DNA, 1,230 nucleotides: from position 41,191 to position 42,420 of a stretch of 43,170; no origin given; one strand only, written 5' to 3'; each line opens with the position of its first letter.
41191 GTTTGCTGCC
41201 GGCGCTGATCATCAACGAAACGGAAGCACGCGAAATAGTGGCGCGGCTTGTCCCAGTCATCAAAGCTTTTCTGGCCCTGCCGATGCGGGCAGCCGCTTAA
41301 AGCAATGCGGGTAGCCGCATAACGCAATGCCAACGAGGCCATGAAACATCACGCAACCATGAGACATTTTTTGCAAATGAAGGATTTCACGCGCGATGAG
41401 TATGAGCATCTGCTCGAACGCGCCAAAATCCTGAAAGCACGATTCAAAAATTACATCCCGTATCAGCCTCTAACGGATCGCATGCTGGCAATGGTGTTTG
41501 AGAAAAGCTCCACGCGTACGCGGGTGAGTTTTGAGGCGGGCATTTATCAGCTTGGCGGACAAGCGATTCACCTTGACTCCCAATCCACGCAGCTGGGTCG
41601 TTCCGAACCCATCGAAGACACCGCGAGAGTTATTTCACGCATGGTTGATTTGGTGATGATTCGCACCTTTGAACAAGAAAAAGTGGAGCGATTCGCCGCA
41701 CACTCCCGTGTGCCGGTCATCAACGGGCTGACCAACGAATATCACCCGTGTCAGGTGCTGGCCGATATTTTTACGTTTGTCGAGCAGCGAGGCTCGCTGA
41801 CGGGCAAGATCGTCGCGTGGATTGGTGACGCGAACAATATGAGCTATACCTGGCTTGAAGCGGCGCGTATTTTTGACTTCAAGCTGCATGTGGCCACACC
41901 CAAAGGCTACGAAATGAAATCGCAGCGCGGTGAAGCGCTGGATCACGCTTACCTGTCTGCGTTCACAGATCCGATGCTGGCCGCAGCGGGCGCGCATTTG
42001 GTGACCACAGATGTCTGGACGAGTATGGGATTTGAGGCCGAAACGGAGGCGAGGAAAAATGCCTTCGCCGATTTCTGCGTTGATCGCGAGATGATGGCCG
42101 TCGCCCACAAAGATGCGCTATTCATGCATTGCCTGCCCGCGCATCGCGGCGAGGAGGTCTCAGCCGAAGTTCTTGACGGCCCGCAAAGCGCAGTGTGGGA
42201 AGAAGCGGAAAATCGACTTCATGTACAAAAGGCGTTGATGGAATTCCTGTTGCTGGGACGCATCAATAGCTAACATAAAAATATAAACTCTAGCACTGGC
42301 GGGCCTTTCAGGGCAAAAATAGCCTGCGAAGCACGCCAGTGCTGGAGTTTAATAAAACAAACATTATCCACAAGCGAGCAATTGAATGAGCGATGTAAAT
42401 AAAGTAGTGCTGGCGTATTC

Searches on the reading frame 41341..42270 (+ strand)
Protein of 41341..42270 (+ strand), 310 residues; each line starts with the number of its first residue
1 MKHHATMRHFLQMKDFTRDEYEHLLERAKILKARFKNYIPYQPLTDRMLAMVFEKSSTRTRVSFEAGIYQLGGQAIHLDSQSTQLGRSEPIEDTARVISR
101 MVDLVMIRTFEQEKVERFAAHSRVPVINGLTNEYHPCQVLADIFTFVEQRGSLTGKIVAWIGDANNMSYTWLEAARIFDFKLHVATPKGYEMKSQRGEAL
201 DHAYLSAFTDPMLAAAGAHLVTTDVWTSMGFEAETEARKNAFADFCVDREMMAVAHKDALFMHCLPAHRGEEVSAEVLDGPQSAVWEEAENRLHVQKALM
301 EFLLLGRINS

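Call 79: search_protein_families(library=pfam, proteins=[window:41341-42270:+], max_evalue=0.00001)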
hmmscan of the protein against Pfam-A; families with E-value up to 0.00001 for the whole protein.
window:41341-42270:+ (310 aa): 2 families
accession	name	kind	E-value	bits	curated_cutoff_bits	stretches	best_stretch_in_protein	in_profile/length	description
PF02729.26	OTCace_N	-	1.8e-51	174.6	29.9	1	8-148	1-148/148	Aspartate/ornithine carbamoyltransferase, carbamoyl-P binding domain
PF00185.30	OTCace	-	1.6e-49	168.4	29.4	1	155-302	2-156/157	Aspartate/ornithine carbamoyltransferase, Asp/Orn binding domain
